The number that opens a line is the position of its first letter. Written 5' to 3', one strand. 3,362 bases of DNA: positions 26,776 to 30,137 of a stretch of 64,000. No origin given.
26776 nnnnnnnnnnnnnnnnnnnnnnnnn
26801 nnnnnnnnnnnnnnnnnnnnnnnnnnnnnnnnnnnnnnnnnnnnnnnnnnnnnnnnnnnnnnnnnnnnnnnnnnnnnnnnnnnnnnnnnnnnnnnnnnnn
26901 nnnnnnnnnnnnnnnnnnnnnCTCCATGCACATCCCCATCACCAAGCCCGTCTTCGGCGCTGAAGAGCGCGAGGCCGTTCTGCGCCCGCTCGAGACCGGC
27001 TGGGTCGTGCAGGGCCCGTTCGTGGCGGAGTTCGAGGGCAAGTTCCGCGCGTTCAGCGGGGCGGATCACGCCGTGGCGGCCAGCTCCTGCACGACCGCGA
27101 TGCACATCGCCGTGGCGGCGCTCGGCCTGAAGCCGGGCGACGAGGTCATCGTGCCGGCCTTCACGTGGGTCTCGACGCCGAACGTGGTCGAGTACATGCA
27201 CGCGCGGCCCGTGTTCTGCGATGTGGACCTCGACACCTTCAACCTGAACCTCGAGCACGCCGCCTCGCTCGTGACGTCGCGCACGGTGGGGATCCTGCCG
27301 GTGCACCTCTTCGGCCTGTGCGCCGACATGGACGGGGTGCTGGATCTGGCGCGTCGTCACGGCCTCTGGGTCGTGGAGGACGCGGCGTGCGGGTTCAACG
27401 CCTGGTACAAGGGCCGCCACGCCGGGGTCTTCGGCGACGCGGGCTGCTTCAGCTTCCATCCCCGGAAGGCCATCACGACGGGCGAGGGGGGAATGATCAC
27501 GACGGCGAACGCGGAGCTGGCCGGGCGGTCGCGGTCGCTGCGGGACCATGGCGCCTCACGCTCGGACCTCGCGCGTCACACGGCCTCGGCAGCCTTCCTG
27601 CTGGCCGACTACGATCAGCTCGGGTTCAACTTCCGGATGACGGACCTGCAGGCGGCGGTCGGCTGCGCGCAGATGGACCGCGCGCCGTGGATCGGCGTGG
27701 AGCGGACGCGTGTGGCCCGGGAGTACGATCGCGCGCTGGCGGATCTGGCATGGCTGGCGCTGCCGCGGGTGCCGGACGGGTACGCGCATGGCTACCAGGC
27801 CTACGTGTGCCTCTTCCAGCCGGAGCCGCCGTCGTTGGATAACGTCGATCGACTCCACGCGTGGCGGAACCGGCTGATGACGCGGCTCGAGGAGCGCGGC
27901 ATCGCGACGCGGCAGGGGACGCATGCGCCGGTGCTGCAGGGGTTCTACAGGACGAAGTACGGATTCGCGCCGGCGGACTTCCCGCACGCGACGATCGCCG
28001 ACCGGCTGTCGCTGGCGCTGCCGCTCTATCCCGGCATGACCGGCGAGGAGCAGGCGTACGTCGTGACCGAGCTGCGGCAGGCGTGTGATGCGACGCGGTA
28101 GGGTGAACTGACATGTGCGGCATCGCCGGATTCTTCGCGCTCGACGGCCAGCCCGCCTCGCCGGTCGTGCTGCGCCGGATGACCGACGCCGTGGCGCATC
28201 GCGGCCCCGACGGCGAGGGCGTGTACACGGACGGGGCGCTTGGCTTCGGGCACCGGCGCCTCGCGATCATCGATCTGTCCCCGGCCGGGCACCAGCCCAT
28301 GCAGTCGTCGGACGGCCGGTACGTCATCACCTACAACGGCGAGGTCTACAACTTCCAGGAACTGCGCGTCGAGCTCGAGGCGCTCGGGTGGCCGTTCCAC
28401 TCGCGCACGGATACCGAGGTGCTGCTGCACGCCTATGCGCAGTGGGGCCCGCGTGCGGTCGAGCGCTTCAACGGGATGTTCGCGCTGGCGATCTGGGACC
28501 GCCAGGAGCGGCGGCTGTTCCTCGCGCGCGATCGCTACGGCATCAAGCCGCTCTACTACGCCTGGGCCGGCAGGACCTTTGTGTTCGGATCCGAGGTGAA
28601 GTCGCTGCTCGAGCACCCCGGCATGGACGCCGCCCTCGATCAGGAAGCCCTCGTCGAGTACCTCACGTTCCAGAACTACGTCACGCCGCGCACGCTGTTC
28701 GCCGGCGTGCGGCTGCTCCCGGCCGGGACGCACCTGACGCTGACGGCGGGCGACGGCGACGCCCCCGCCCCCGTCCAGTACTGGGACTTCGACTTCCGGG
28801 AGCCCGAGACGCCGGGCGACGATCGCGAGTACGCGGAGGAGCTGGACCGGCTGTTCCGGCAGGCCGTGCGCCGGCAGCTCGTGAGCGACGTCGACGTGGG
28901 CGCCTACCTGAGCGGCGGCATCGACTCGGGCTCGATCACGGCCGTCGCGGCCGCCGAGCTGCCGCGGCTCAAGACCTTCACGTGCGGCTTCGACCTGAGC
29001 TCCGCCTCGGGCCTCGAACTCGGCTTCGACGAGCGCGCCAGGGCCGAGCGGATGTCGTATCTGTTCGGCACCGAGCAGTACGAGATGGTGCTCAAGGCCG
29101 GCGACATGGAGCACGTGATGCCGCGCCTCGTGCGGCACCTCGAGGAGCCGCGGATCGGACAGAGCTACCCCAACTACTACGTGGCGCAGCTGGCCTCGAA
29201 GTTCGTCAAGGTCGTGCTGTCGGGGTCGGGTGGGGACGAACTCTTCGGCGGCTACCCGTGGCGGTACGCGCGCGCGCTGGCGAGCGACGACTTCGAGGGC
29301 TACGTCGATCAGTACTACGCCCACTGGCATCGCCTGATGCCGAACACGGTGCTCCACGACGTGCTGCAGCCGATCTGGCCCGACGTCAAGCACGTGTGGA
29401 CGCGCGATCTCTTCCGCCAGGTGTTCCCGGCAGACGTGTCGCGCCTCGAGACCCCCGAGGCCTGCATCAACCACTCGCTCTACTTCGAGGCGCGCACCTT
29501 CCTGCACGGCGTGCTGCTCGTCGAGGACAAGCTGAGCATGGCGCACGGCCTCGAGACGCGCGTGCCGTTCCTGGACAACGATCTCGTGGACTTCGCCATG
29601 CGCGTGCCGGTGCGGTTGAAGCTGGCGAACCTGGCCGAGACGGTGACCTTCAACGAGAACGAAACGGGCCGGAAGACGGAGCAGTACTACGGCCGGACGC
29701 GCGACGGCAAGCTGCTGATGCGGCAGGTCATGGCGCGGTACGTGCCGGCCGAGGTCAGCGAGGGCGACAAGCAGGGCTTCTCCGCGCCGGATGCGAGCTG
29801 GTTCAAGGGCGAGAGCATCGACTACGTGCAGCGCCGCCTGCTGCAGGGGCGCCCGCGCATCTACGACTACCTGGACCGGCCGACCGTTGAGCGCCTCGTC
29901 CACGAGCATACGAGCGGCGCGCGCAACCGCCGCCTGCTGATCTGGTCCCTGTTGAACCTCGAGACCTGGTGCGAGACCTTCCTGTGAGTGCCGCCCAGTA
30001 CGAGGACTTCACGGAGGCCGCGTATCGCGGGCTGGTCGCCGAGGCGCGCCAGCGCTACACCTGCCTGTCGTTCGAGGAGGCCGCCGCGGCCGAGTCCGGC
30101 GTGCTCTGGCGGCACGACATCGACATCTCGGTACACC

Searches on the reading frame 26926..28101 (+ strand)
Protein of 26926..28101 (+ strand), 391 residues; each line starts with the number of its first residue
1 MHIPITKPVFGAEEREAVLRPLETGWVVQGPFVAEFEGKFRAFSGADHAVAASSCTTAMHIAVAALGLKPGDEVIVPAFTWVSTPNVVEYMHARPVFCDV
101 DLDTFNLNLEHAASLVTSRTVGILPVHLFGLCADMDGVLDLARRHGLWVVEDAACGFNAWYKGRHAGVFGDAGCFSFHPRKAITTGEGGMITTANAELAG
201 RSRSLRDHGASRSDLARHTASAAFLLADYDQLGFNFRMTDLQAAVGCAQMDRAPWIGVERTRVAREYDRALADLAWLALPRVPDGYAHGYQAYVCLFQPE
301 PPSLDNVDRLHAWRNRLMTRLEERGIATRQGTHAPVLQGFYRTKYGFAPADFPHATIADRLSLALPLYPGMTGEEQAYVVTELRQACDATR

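Call 26: search_protein_families(library=pfam, proteins=[window:26926-28101:+], max_evalue=0.01)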
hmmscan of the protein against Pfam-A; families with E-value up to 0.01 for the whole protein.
window:26926-28101:+ (391 aa): 3 families
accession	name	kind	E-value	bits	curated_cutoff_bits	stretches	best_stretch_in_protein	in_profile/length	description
PF01041.23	DegT_DnrJ_EryC1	-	1.5e-104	350.5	19.8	1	11-383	4-359/360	DegT/DnrJ/EryC1/StrS aminotransferase family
PF00155.27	Aminotran_1_2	-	1.1e-07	31.9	19.7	1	35-152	46-185/361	Aminotransferase class I and II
PF01053.26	Cys_Met_Meta_PP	-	0.00035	19.7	27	1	31-153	52-174/381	Cys/Met metabolism PLP-dependent enzyme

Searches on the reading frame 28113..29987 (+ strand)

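Call 26: search_protein_families(library=pfam, proteins=[window:28113-29987:+], max_evalue=0.01)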
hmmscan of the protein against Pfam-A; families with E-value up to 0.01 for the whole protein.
window:28113-29987:+ (624 aa): 4 families
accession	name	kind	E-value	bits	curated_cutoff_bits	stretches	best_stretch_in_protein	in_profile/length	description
PF00733.27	Asn_synthase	-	5.1e-92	309.7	21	1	243-620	1-353/354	Asparagine synthase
PF13537.11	GATase_7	-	1.9e-49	167.2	25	1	47-166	1-122/123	Glutamine amidotransferase domain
PF13522.11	GATase_6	-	2.4e-49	167.1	27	1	32-161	1-130/130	Glutamine amidotransferase domain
PF12481.13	DUF3700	-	0.0093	15.9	27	0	115-161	125-171/228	Aluminium induced protein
